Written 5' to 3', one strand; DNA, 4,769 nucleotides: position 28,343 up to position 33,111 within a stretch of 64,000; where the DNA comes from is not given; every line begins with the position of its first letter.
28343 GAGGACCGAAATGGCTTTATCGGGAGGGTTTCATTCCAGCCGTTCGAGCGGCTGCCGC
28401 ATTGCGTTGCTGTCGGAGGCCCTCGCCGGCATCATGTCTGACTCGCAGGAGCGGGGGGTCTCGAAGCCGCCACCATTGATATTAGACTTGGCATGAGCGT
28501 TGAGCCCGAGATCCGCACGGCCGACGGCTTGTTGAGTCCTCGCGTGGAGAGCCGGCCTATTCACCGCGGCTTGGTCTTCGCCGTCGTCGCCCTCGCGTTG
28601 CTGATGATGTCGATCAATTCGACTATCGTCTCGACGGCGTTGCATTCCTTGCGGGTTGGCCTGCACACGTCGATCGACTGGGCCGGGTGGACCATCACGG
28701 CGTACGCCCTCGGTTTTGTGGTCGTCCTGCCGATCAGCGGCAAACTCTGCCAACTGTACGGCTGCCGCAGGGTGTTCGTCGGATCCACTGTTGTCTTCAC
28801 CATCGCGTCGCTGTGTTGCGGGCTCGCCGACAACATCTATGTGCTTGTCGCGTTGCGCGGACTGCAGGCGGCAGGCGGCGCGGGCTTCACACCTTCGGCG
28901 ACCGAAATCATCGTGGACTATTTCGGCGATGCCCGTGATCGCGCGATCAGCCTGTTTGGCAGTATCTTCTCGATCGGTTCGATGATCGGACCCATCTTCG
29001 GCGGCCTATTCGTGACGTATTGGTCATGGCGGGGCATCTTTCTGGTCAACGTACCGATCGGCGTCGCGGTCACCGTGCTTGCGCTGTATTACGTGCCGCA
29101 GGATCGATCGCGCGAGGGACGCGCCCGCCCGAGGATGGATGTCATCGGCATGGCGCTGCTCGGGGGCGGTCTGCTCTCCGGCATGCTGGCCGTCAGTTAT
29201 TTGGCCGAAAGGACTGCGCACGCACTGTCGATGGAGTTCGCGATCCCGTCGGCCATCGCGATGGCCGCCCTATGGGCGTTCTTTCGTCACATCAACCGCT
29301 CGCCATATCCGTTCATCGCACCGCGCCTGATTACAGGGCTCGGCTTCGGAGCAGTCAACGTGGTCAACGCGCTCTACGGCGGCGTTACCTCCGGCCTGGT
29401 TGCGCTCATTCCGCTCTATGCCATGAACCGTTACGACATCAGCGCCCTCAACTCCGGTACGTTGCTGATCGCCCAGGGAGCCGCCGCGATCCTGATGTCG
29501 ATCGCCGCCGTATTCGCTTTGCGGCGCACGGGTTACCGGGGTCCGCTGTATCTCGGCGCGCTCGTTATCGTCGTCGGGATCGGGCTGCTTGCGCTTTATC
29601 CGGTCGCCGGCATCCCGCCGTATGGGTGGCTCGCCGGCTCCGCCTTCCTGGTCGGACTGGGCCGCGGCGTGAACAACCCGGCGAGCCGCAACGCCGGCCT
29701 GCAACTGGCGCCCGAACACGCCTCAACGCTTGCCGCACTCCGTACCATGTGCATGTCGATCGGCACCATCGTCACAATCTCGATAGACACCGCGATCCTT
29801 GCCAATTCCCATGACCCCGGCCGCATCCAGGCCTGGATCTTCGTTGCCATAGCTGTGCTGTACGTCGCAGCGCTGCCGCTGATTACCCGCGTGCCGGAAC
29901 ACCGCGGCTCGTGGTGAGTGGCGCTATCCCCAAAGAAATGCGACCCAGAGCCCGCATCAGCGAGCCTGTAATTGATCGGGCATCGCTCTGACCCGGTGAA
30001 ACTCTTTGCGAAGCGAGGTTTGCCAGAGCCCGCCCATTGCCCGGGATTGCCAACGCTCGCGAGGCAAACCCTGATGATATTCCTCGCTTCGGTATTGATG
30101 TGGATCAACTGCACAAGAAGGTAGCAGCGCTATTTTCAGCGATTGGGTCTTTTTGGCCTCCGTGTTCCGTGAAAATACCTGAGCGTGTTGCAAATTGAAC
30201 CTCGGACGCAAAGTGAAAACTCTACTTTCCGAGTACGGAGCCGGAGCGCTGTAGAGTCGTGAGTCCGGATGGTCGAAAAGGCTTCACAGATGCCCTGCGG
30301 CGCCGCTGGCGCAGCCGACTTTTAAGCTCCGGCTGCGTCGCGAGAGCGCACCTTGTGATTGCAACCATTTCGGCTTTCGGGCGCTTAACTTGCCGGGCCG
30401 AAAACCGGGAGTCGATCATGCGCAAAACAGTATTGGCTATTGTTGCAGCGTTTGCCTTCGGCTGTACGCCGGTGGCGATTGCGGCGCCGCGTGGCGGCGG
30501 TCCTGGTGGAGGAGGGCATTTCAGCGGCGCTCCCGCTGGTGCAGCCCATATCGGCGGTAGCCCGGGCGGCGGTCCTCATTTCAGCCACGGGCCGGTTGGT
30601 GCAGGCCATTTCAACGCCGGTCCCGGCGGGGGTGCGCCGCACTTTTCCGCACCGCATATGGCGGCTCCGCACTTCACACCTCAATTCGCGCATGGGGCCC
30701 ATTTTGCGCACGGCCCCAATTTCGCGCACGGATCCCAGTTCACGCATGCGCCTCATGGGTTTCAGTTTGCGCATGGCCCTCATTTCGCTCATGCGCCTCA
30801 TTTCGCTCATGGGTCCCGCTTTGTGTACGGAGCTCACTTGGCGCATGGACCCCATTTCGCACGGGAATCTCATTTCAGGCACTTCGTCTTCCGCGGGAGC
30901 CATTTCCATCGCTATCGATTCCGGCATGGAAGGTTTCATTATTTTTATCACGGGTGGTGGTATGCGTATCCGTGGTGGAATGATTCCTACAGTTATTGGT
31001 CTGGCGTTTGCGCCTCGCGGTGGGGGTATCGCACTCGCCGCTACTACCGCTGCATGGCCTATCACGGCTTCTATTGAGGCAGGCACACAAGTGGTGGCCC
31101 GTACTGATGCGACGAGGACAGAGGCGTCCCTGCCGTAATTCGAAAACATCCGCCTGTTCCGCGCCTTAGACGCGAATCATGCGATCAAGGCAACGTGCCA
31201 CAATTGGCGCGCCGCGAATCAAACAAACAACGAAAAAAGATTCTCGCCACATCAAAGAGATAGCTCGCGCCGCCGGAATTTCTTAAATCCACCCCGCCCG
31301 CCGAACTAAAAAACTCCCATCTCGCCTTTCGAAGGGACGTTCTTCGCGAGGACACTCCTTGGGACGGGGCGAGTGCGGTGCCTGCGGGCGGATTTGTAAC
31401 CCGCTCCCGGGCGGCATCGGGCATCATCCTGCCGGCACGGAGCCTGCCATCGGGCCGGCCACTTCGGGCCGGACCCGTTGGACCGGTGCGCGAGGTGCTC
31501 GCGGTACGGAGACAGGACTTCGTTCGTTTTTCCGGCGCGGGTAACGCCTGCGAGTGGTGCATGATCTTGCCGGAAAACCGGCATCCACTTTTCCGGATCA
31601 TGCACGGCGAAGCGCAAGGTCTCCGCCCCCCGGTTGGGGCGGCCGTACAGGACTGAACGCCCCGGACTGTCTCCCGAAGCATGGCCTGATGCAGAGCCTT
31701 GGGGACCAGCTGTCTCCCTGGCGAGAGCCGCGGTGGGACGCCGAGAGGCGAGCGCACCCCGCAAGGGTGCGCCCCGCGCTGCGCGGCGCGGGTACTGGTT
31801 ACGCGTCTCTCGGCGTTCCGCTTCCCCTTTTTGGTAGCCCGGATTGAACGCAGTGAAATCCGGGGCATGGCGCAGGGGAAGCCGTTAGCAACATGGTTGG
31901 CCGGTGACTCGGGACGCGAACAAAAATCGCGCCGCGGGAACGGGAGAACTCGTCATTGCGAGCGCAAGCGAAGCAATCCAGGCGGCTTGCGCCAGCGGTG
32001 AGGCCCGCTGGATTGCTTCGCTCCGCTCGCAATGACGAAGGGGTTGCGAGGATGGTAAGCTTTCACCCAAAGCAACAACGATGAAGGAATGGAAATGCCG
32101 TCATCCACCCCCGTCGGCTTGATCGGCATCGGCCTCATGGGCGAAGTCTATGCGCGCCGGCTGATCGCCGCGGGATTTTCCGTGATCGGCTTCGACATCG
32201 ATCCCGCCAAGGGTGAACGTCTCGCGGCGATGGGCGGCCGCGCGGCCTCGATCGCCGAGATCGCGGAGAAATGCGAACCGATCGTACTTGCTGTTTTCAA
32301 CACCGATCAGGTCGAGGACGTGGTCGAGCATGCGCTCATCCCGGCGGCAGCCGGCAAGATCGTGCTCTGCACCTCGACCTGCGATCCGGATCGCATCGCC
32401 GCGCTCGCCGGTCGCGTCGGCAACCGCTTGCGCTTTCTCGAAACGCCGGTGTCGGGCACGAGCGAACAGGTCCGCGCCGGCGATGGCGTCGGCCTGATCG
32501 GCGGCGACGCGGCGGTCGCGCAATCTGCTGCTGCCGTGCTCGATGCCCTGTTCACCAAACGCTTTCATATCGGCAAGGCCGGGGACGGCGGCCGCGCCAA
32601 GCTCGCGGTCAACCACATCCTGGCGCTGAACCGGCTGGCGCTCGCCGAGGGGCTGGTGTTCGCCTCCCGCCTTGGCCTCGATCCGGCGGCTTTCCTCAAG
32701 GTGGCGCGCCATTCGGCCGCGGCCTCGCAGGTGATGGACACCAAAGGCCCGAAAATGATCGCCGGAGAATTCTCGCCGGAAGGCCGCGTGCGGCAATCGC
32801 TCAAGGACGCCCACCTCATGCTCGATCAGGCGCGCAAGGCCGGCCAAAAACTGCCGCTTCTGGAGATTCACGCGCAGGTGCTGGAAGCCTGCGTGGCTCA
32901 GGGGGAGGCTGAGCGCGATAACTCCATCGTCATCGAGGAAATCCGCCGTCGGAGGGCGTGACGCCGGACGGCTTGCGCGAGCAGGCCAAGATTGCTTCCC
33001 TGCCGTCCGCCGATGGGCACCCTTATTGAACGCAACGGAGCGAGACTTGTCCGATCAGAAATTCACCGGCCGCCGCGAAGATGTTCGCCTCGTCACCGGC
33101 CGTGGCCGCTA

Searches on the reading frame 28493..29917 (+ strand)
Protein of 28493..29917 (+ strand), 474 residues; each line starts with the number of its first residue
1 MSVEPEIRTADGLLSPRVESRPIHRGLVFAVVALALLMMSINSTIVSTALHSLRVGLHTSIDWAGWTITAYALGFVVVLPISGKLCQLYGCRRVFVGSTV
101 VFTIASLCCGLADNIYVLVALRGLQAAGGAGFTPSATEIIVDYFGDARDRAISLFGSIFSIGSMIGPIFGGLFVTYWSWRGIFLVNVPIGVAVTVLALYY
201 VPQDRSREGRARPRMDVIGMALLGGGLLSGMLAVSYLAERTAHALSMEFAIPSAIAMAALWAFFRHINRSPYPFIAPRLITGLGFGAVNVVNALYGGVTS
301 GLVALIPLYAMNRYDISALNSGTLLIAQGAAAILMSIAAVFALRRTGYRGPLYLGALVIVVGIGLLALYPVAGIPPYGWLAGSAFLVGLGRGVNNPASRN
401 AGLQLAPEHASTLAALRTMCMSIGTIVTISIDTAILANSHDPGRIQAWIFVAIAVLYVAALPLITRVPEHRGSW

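Call 26: search_protein_families(library=pfam, proteins=[window:28493-29917:+])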
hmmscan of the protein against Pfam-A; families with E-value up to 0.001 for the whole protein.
window:28493-29917:+ (474 aa): 2 families
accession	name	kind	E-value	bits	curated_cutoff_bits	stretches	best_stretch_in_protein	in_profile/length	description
PF07690.21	MFS_1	-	2.3e-56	191.6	33.4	2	33-427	2-345/347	Major Facilitator Superfamily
PF00083.30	Sugar_tr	-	1.3e-06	28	22.3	0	60-128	44-115/452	Sugar (and other) transporter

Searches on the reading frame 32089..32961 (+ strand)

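Call 26: search_protein_families(library=pfam, proteins=[window:32089-32961:+])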
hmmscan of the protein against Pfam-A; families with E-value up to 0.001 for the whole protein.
window:32089-32961:+ (290 aa): 5 families
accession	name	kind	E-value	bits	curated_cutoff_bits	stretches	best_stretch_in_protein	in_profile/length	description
PF14833.11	NAD_binding_11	-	8.8e-27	94.2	30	1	165-283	1-120/122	NAD-binding of NADP-dependent 3-hydroxyisobutyrate dehydrogenase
PF03446.21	NAD_binding_2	-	8.3e-25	88.1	21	1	9-159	2-157/161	NAD binding domain of 6-phosphogluconate dehydrogenase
PF03807.23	F420_oxidored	-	1.4e-07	32.4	21.6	1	9-93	2-89/94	NADP oxidoreductase coenzyme F420-dependent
PF02826.25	2-Hacid_dh_C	-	3.9e-07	30.1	25.1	1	7-84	37-114/178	D-isomer specific 2-hydroxyacid dehydrogenase, NAD binding domain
PF21761.2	RedAm-like_C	-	0.0009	19.9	27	0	185-287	23-127/127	NADPH-dependent reductive aminase-like, C-terminal domain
